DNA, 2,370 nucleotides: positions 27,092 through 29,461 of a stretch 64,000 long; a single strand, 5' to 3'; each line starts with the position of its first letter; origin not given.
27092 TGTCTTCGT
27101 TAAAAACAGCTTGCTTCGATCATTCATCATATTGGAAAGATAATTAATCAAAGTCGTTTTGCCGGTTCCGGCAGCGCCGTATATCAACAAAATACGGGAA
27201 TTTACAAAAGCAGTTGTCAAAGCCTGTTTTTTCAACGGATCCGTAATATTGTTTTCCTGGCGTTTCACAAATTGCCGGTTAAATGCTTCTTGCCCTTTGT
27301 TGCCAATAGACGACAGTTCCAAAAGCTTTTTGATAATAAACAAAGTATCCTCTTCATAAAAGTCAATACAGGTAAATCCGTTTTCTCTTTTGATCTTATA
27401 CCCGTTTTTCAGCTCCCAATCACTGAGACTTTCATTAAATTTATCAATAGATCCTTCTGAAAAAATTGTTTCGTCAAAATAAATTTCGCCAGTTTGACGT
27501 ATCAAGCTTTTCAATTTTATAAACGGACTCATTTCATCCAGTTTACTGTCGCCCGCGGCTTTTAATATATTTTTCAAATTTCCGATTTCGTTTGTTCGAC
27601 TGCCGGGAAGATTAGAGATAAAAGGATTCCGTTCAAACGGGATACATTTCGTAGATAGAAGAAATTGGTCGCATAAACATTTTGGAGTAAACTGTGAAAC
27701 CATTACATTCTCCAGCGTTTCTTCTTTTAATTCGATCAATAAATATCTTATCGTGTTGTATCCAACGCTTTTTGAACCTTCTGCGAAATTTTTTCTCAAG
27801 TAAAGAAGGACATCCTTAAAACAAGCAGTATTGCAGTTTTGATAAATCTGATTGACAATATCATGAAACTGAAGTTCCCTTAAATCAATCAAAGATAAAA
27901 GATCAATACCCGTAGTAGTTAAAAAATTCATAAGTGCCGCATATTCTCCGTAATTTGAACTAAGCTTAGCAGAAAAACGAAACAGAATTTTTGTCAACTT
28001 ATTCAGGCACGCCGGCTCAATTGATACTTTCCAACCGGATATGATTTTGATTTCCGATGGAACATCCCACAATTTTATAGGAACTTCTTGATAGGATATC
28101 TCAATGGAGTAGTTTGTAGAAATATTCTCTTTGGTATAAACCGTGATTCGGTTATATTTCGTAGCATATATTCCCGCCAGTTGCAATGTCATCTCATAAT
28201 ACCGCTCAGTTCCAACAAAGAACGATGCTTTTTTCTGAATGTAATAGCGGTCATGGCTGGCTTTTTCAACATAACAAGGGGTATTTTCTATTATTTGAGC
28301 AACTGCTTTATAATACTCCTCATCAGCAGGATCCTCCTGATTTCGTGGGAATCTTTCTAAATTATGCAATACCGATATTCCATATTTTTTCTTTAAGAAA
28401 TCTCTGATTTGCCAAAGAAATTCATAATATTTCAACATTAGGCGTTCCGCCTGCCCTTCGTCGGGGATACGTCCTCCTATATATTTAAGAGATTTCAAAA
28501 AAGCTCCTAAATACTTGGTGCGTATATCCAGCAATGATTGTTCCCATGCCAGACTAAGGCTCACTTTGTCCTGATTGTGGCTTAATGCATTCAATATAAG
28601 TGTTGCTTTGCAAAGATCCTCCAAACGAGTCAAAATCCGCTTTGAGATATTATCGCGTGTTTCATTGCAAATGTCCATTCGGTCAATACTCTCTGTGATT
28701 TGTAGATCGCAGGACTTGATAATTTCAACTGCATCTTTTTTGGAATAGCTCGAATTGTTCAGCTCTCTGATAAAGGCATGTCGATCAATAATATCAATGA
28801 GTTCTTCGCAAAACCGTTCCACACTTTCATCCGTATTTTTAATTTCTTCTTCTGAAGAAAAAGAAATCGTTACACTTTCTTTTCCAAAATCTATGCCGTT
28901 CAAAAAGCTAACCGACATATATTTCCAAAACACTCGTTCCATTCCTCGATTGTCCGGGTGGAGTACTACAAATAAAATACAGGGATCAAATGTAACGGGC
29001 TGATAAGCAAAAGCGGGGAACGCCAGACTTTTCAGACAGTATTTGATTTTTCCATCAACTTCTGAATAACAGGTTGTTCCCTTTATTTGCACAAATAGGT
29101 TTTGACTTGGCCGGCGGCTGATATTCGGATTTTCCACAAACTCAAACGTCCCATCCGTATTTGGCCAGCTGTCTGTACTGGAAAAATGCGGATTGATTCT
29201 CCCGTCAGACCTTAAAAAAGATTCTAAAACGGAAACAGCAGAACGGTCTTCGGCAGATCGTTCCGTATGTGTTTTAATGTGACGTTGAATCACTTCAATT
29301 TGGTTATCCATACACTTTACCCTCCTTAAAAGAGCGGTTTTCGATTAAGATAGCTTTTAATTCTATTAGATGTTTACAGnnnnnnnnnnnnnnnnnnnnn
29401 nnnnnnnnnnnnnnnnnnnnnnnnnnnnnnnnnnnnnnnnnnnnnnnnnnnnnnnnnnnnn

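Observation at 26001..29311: A giant nuclease-like/SF1-helicase fusion is the best single-gene defence candidate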

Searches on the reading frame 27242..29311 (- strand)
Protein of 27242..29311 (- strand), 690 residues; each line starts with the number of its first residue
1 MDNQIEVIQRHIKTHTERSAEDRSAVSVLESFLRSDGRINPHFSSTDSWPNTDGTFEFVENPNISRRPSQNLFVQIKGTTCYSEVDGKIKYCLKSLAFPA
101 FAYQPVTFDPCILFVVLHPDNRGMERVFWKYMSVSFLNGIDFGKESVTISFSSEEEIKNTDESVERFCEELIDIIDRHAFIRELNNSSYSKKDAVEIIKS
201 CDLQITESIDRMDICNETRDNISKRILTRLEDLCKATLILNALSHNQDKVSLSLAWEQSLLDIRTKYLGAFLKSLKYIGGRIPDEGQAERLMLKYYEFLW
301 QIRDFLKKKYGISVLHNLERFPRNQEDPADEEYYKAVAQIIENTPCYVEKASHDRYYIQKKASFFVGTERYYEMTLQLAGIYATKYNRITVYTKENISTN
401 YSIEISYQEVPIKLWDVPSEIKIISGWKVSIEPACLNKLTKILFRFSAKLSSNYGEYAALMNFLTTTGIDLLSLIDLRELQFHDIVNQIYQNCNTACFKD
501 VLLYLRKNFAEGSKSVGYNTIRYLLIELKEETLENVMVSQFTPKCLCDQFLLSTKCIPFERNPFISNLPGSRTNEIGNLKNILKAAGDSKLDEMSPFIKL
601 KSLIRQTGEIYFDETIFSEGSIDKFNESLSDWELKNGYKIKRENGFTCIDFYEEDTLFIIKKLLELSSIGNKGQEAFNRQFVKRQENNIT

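Call 25: search_protein_representatives(protein=window:27242-29311:-)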
Query: 690 residues. Proteins with E-value up to 0.001 (for the whole library): 717; up to 1e-10: 459; up to 1e-30: 129. The best 150 are listed.
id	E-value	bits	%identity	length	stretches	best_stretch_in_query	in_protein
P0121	6.0e-215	732.1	52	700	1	6-685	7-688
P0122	3.2e-193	660.3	47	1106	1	6-685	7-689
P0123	1.2e-184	632.0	55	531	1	8-532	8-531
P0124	1.2e-158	546.0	42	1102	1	7-684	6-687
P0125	3.4e-142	491.7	41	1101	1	3-684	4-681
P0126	3.5e-140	485.1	58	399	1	6-400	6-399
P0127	1.2e-139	483.3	53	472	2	327-654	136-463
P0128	5.3e-138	477.8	43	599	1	5-602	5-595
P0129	1.1e-132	460.3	52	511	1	283-685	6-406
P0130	9.4e-128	444.0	44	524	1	189-689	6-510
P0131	4.3e-125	435.2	59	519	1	7-356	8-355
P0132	1.7e-106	373.7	58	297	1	5-295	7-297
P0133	2.1e-103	363.5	59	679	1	7-282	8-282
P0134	2.2e-97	343.6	52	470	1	235-555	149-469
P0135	5.3e-97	342.3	50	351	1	376-685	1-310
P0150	1.3e-59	218.8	59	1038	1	2-185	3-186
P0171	8.8e-41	156.6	28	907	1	194-683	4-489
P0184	7.8e-38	146.9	30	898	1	210-685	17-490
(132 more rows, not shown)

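Call 51: search_protein_families(library=pfam, max_evalue=0.01, proteins=[P0150, P0171])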
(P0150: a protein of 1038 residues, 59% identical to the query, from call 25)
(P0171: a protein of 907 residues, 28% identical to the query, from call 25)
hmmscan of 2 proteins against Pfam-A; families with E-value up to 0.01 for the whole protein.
P0150 (1038 aa): 3 families
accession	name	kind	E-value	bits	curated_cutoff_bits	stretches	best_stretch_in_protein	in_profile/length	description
PF02655.19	ATP-grasp_3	-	4.8e-07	30.4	23.2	1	457-522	101-160/160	ATP-grasp domain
PF14280.11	DUF4365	-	0.0008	19.9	24.3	1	25-160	3-129/139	Domain of unknown function (DUF4365)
PF04055.27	Radical_SAM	-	0.0051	17.4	29.5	0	802-890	49-139/166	Radical SAM superfamily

P0171 (907 aa): 24 families
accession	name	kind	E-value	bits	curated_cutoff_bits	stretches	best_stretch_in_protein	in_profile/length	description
PF01443.25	Viral_helicase1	-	1.1e-19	71.7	21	2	515-622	2-102/228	Viral superfamily 1 RNA helicase core domain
PF13604.12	AAA_30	-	1.5e-17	64.4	27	1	504-629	10-140/191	AAA domain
PF13245.12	AAA_19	-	4.3e-13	50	25.1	1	509-619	9-131/134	AAA domain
PF13538.12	UvrD_C_2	-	7.9e-13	48.5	27.4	1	825-871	2-51/52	UvrD-like helicase C-terminal domain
PF09848.15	SLFN-g3_helicase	-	1.8e-11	44.4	24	1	512-593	2-93/354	Schlafen group 3, DNA/RNA helicase domain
PF13086.12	AAA_11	-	6.8e-09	36.3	27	1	498-559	4-74/257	AAA domain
PF20720.3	nSTAND3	-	4.1e-05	23.8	27.2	1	502-540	8-46/155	Novel STAND NTPase 3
PF13191.12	AAA_16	-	9e-05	23.5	32.6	1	501-544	9-57/167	AAA ATPase domain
PF13479.12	AAA_24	-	0.00014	22.2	27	1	513-602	4-87/195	AAA domain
PF01637.24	ATPase_2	-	0.00016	22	33.2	1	498-555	5-59/225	ATPase domain predominantly from Archaea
PF13361.12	UvrD_C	-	0.00058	19.8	25.6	1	828-874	290-348/350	UvrD-like helicase C-terminal domain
PF24883.2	NPHP3_N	-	0.0013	19.4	24.8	1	505-541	16-52/164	Nephrocystin 3, N-terminal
PF00580.27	UvrD-helicase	-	0.0014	18.8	23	0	512-559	14-67/271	UvrD/REP helicase N-terminal domain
PF02562.22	PhoH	-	0.0022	17.9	27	0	503-532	11-40/205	PhoH-like protein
PF13401.12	AAA_22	-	0.0024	18.6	27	0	513-556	7-57/130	AAA domain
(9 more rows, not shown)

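Call 56: predict_structure(alignment_id=A3)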
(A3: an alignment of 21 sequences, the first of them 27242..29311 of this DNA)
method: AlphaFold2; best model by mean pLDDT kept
length: 690 residues; sequences in the alignment: 21
mean_pLDDT: 79.4   pTM: 0.61
mean pLDDT of the five models: 79.4, 78.3, 78.3, 78.2, 71.4
residues with pLDDT >= 90: 137; 70-90: 409; 50-70: 118; < 50: 26
segments of 3 or more residues with pLDDT < 50: 1-3, 102-109, 543-547, 688-690
pLDDT, mean of each block of 10 residues (from residue 1): 50 54 85 79 65 76 71 80 83 57 44 87 89 65 69 88 86 66 67 92 91 74 85 90 73 74 76 71 67 85 90 89 70 90 73 84 86 90 80 88 91 86 91 91 81 89 87 82 85 82 91 84 91 82 50 86 88 77 81 84 85 77 89 90 88 88 75 72 60
secondary structure, 60 per line:
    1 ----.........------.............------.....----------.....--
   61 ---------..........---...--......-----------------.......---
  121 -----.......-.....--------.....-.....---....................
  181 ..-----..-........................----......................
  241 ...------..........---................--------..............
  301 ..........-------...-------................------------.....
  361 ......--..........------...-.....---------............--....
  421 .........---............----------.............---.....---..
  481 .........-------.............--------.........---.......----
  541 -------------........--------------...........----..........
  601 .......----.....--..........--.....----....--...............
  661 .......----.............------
elements in order (helices of 4 or more, strands of 3 or more residues): H5-13 H20-32 E39-43 E54-58 E70-79 E83-85 E88-93 E111-117 E126-132 H134-138 E147-151 H161-182 H191-214 H219-243 H252-259 H263-278 H287-310 H328-343 E356-366 E369-378 E389-393 E403-414 E417-429 H433-444 H455-467 H471-475 H479-489 H497-509 H518-526 H530-536 H554-561 H576-586 H591-607 H619-628 H631-635 E640-643 E646-649 H650-667 H672-684

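Call 59: fold_search(model_id=the predicted structure, library=pdb)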
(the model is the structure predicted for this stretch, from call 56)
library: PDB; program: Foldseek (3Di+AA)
matches with E <= 10: 419; with E <= 0.001: 0
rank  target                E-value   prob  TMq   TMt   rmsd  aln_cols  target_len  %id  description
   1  9qcc_A                3.5e-03  1.00  0.16  0.25   5.6       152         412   18  Activated XauSPARDA filament assembly with bound dsDNA substrate (released 2025-12-17)
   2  9dei_G                1.4e-02  0.91  0.09  0.31  34.2       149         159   10  Trypanosoma brucei mitochondrial RNA-editing catalytic complex 1, U-deletion (RECC1) (released 2026-01-21)
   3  9dei_I                1.5e-02  0.82  0.09  0.24  18.8       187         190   10  Trypanosoma brucei mitochondrial RNA-editing catalytic complex 1, U-deletion (RECC1) (released 2026-01-21)
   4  9dei_O                3.8e-02  0.77  0.09  0.26  46.3       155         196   12  Trypanosoma brucei mitochondrial RNA-editing catalytic complex 1, U-deletion (RECC1) (released 2026-01-21)
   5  9dei_F                4.0e-02  0.91  0.09  0.36  15.1       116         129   14  Trypanosoma brucei mitochondrial RNA-editing catalytic complex 1, U-deletion (RECC1) (released 2026-01-21)
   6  9dei_N                5.1e-02  0.87  0.09  0.33  10.2       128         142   13  Trypanosoma brucei mitochondrial RNA-editing catalytic complex 1, U-deletion (RECC1) (released 2026-01-21)
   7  4dni                  7.3e-02  0.85  0.09  0.22  17.4       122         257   12  Structure of Editosome protein (released 2012-12-26)
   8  8w0e_7                7.7e-02  0.47  0.10  0.12  19.4       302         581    9  Cryo-EM structure of a human MCM2-7 single hexamer on dsDNA (released 2024-10-02)
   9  3stb_C                9.3e-02  0.89  0.09  0.39   6.1        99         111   10  A complex of two editosome proteins and two nanobodies (released 2011-11-02)
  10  8ouw_7                1.1e-01  0.25  0.09  0.09  20.1       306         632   11  Cryo-EM structure of CMG helicase bound to TIM-1/TIPN-1 and homodimeric DNSN-1 on fork DNA (Caenorhabditis elegans) (released 2023-08-16)
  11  9dei_P                1.2e-01  0.93  0.09  0.42   6.9       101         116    9  Trypanosoma brucei mitochondrial RNA-editing catalytic complex 1, U-deletion (RECC1) (released 2026-01-21)
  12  3dwa_A                1.3e-01  0.97  0.08  0.41   6.0       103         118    9  Crystal structure of the B-subunit of the AB5 toxin from E. coli (released 2008-11-04)
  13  9gjw_7                1.3e-01  0.14  0.08  0.09  20.6       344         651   11  OCCM maturation intermediate stalled with an Arginine Finger mutation in Mcm2 (released 2025-03-05)
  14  9dei_H                1.4e-01  0.90  0.09  0.40   6.5        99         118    8  Trypanosoma brucei mitochondrial RNA-editing catalytic complex 1, U-deletion (RECC1) (released 2026-01-21)
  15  8s0a_7                1.5e-01  0.15  0.09  0.11  20.9       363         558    8  H. sapiens MCM2-7 hexamer bound to double stranded DNA (released 2024-10-02)
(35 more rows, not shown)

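Call 60: find_encoding_contigs(protein=P0171, flank=6000, max_places=3)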
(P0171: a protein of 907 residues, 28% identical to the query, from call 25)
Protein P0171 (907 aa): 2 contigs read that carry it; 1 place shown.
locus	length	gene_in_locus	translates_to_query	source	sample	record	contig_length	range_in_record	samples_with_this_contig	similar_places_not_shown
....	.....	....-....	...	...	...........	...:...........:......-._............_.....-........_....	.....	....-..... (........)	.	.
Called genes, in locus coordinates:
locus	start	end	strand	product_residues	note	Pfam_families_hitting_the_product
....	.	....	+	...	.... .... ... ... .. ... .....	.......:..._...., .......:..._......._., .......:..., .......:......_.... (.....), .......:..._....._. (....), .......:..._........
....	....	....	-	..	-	-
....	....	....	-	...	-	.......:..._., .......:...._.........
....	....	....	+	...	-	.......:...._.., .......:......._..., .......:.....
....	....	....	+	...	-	-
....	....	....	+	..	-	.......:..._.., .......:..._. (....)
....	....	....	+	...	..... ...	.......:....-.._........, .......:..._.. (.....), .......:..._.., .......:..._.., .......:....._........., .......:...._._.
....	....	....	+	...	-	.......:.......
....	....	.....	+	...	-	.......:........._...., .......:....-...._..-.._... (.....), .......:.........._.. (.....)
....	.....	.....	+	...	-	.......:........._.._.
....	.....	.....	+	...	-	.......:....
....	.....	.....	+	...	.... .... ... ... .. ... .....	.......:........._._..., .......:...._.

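Call 61: find_encoding_contigs(protein=P0184, flank=6000, max_places=3)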
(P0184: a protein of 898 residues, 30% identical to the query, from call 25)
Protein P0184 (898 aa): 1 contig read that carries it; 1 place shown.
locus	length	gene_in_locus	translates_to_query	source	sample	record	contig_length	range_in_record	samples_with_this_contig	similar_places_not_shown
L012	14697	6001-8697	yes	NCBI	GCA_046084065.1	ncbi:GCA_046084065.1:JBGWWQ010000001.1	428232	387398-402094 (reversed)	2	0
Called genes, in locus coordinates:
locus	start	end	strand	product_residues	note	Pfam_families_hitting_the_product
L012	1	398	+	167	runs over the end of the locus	PF14345:GDYXXLXY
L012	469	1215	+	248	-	PF00497:SBP_bac_3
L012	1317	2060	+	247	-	PF00497:SBP_bac_3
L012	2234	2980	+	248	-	PF00497:SBP_bac_3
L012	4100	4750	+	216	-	-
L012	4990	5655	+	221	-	-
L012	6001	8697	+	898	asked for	PF13086:AAA_11 (faint), PF13245:AAA_19, PF13604:AAA_30, PF01443:Viral_helicase1, PF09848:SLFN-g3_helicase (weak), PF01443:Viral_helicase1 (weak), PF13538:UvrD_C_2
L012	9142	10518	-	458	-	PF01406:tRNA-synt_1e, PF01921:tRNA-synt_1f (faint), PF00133:tRNA-synt_1 (faint), PF09334:tRNA-synt_1g (weak), PF09190:DALR_2, PF23493:CysS_C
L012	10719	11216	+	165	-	PF00160:Pro_isomerase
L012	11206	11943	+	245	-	PF14091:DUF4269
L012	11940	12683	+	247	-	PF00149:Metallophos, PF12850:Metallophos_2 (weak)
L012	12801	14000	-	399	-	PF00083:Sugar_tr (weak), PF07690:MFS_1, PF06609:TRI12 (weak)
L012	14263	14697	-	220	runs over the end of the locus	PF02798:GST_N, PF13417:GST_N_3, PF13409:GST_N_2, PF00043:GST_C, PF13410:GST_C_2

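Call 75: fold_search(model_id=the predicted structure, library=viral)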
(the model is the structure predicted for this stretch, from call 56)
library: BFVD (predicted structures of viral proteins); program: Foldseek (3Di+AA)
matches with E <= 10: 615; with E <= 0.001: 0
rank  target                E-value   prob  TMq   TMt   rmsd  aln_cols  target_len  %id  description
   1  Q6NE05                2.3e-03  1.00  0.18  0.58   5.9       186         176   13  DUF4365 domain-containing protein [Leptospira phage LE1]
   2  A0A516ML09            7.6e-03  0.90  0.09  0.27  15.1       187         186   11  (no name in the UniProt tables at hand)
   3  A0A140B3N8            9.2e-03  0.47  0.09  0.15  23.0       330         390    9  (no name in the UniProt tables at hand)
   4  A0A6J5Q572            1.2e-02  0.47  0.09  0.19  15.2       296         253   12  Uncharacterized protein [uncultured Caudovirales phage]
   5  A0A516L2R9            1.9e-02  1.00  0.09  0.44   4.5        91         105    6  (no name in the UniProt tables at hand)
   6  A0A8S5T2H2            1.9e-02  0.23  0.09  0.14  20.8       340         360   11  Uncharacterized protein [Myoviridae sp. ctqfO1]
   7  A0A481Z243            2.3e-02  0.09  0.07  0.08  22.9       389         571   10  Uncharacterized protein [Mimivirus LCMiAC02]
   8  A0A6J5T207            2.6e-02  0.93  0.11  0.26  11.8       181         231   11  Uncharacterized protein [uncultured Caudovirales phage]
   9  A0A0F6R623            3.4e-02  0.80  0.09  0.29  13.8       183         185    9  Uncharacterized protein [Sinorhizobium phage phiM9]
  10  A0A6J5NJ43            3.5e-02  0.77  0.09  0.23  16.7       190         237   13  Uncharacterized protein [uncultured Caudovirales phage]
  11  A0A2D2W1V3            3.9e-02  0.60  0.09  0.21  17.1       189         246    7  (no name in the UniProt tables at hand)
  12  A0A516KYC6            4.1e-02  0.99  0.09  0.41   4.1        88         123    6  (no name in the UniProt tables at hand)
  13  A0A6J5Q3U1            4.5e-02  0.99  0.10  0.46   6.1       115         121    8  Uncharacterized protein [uncultured Caudovirales phage]
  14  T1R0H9                4.7e-02  0.72  0.08  0.12  19.9       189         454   10  LEF-3 [Chrysodeixis chalcites nucleopolyhedrovirus]
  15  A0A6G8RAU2            5.0e-02  0.99  0.10  0.19  11.2       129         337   12  CMP/dCMP-type deaminase domain-containing protein [Salmonella phage rivia]
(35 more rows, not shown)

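Call 76: search_protein_families(library=padloc, max_evalue=0.00001, proteins=[P0171, P0184, P0150])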
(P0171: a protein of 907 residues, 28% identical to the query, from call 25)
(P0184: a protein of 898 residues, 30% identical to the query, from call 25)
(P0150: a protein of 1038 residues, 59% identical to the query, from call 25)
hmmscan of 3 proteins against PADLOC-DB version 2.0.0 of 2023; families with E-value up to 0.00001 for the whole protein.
P0171 (907 aa): 17 families
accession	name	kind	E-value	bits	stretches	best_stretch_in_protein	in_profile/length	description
PDLC05035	PDC-S53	-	0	1173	1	1-902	1-895/900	-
PDLC05065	PDC-S68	-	2.6e-25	86.4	2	797-876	980-1058/1221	-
PDLC05064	PDC-S68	-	1.4e-22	77.4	2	820-886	1046-1110/1273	-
PDLC05066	PDC-S68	-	5e-22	75.8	2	823-874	996-1047/1202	-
PDLC01734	typeIV_RecD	-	1.1e-19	68.2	2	823-886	668-729/763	RecD_0_IVD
PDLC04476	PDC-M16A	-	2.5e-15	53.9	2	505-599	17-107/691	-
PDLC04475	PDC-M16A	-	2.8e-13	47.3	1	825-878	435-490/721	-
PDLC01148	RecD_like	-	1.1e-12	45.1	1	824-884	633-691/719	RecD/Tra ATPase fused to N-terminal HHH domain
PDLC02350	AbiO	-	2.5e-11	41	1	485-616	176-296/468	AbiO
PDLC02372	Nhi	-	7.3e-11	39.4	1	503-617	198-300/470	-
PDLC03802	RTasHel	-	9.2e-10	36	1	800-880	580-658/675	DRT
PDLC04472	PDC-M16A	-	2.1e-09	34.3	0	823-882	647-708/930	-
PDLC04173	GajB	-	3.2e-08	31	0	511-570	9-74/471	-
PDLC04474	PDC-M16A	-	8.9e-08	29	0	822-878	646-707/917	-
PDLC00122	GajB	-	1.7e-07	28.5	0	827-876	425-475/502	UrvD helicase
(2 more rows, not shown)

P0184 (898 aa): 11 families
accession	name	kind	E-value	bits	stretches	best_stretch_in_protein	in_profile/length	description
PDLC05035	PDC-S53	-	0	1340.9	1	1-895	1-896/900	-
PDLC05064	PDC-S68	-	5.9e-24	81.9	2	429-652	612-862/1273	-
PDLC05065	PDC-S68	-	7.1e-23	78.4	2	499-672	610-815/1221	-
PDLC05066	PDC-S68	-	2.3e-22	76.9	2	815-869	996-1050/1202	-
PDLC01734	typeIV_RecD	-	7.4e-20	68.8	2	458-664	303-525/763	RecD_0_IVD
PDLC01148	RecD_like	-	4.8e-15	52.9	1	466-649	286-476/719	RecD/Tra ATPase fused to N-terminal HHH domain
PDLC02350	AbiO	-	4.7e-13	46.7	1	486-664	178-345/468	AbiO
PDLC04476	PDC-M16A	-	5.7e-10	36.2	0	817-871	423-479/691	-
PDLC04475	PDC-M16A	-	1.1e-09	35.5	0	818-871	436-491/721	-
PDLC04173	GajB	-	3.3e-08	30.9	0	510-560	9-60/471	-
PDLC03920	MkoA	-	1.2e-07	28.5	0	438-571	564-698/1112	-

P0150 (1038 aa): 0 families
